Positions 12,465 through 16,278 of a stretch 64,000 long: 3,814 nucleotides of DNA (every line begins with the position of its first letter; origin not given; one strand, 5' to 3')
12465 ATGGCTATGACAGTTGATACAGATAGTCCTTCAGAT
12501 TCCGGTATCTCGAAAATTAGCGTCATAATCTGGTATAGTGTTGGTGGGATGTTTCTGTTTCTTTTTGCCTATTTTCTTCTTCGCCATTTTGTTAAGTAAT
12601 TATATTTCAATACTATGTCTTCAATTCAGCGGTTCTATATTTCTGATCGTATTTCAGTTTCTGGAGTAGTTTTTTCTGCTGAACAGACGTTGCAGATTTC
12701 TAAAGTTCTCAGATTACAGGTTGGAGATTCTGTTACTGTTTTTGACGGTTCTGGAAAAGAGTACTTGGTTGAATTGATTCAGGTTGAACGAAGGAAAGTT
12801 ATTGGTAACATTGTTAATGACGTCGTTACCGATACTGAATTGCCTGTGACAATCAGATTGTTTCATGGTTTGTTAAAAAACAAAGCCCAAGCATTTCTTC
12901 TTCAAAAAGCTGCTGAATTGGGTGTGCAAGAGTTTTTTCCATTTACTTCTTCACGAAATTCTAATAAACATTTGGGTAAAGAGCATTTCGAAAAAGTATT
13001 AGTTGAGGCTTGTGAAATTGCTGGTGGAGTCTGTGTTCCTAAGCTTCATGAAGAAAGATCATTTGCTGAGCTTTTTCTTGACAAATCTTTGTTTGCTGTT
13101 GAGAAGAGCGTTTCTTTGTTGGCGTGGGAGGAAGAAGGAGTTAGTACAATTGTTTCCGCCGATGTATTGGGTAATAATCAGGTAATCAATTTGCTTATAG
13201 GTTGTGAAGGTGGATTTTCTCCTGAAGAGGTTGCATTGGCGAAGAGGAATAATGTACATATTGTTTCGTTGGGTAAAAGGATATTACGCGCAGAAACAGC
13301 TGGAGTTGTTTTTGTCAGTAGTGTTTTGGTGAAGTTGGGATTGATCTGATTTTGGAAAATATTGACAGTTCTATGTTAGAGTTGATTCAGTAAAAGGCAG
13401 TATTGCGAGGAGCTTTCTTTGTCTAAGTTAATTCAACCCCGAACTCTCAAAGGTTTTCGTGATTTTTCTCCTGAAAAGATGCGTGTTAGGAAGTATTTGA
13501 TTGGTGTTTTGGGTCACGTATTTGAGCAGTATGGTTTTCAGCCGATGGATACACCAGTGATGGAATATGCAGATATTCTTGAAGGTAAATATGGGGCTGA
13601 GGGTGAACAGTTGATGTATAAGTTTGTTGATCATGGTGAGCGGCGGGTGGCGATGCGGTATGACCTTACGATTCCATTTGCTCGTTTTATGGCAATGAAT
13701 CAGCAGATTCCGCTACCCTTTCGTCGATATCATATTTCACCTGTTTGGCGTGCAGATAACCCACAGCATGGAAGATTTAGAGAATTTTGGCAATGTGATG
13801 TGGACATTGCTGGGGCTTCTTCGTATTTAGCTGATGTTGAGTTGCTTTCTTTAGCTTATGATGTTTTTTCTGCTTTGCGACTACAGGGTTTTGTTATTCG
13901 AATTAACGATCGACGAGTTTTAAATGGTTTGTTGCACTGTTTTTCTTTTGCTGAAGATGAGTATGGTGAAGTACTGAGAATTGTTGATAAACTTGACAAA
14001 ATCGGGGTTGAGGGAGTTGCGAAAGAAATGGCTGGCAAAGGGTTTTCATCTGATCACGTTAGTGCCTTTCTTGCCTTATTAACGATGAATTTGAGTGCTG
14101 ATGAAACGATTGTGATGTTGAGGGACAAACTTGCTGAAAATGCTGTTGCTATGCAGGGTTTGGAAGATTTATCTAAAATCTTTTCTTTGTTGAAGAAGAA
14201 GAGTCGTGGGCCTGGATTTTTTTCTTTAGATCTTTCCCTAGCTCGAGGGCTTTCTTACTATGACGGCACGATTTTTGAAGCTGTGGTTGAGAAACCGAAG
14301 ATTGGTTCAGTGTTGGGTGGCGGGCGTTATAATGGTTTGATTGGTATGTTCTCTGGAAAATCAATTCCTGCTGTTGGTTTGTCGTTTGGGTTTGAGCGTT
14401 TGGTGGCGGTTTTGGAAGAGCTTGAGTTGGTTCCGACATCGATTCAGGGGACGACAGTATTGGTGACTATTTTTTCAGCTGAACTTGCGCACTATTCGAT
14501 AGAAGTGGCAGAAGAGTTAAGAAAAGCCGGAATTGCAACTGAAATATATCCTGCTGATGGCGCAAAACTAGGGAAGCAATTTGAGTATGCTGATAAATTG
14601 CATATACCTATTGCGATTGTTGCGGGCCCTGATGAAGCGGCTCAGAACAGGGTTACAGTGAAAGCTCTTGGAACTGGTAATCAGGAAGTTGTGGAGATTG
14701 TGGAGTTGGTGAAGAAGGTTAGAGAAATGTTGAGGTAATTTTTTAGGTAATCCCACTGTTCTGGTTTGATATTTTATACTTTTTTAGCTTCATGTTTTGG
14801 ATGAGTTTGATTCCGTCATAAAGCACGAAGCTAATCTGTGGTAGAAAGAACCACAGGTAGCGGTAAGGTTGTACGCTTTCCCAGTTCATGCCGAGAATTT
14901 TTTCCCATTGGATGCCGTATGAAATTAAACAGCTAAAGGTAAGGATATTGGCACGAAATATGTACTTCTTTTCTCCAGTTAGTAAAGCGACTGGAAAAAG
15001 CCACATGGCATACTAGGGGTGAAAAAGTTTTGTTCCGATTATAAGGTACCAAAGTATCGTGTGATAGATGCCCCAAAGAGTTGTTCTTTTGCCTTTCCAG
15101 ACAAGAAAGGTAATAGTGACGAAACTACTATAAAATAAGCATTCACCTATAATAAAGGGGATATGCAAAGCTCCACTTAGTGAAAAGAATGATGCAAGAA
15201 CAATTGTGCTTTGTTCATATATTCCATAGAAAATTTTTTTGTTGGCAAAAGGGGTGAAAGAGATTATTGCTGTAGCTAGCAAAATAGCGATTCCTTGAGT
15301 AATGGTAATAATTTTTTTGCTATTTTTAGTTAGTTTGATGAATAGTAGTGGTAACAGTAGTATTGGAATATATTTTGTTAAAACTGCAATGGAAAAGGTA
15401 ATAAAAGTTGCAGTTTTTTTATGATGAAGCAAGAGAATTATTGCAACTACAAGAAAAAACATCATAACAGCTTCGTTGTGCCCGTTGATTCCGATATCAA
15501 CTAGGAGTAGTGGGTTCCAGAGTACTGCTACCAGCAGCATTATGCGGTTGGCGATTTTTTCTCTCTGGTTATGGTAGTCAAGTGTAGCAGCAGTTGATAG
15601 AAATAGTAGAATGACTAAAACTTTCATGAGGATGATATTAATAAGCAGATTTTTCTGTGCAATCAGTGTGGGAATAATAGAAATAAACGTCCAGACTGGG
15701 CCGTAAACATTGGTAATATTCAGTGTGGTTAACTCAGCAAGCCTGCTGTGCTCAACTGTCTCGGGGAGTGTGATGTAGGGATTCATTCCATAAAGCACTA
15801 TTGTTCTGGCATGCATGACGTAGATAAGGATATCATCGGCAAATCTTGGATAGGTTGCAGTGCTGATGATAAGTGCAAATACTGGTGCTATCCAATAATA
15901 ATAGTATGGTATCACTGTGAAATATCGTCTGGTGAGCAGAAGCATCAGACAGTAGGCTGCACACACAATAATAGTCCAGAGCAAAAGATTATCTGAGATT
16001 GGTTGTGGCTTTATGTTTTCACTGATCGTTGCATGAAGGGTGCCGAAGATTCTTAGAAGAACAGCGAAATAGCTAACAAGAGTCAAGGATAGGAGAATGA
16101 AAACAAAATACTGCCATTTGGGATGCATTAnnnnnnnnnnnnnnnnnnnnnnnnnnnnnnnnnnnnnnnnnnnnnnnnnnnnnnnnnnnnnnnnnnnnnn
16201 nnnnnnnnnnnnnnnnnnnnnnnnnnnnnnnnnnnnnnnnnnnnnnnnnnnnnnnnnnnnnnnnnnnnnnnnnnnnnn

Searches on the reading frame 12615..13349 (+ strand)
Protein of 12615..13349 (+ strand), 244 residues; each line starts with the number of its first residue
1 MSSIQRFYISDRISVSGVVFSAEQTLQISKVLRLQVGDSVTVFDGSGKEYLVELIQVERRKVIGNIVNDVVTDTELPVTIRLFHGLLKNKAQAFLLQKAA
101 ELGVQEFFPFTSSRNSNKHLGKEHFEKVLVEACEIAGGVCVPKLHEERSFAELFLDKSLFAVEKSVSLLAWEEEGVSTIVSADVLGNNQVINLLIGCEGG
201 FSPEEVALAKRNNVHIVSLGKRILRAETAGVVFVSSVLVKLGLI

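Call 85: search_protein_families(library=pfam, proteins=[window:12615-13349:+], max_evalue=0.0001)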
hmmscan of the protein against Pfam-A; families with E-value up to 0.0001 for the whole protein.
window:12615-13349:+ (244 aa): 2 families
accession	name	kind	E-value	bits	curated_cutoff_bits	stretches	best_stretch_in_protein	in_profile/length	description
PF04452.19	Methyltrans_RNA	-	1.6e-33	116.1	23.9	1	75-236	2-163/165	RNA methyltransferase domain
PF20260.4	PUA_4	-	1.7e-09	38.1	23.9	1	30-66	11-47/48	RNA methyltransferase PUA domain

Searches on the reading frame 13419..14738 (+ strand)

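Call 17: search_protein_families(library=pfam, proteins=[window:13419-14738:+], max_evalue=0.0001)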
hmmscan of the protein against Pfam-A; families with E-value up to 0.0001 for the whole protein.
window:13419-14738:+ (439 aa): 3 families
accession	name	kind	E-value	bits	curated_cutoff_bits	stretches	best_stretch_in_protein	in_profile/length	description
PF13393.11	tRNA-synt_His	-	2.7e-50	171.8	25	1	12-328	1-308/308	Histidyl-tRNA synthetase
PF03129.25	HGTP_anticodon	-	5.9e-19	68.5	21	1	347-436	2-93/94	Anticodon binding domain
PF00152.25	tRNA-synt_2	-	5.5e-05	22.8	25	0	9-133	10-124/308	tRNA synthetases class II (D, K and N)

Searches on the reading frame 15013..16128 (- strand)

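Call 6: search_protein_families(library=pfam, proteins=[window:15013-16128:-], max_evalue=0.001)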
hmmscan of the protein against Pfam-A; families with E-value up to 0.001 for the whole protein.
window:15013-16128:- (371 aa): 1 family
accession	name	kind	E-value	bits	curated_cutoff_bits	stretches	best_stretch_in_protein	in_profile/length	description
PF09594.16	GT87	-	0.0006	20.1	25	1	141-329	2-190/237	Glycosyltransferase family 87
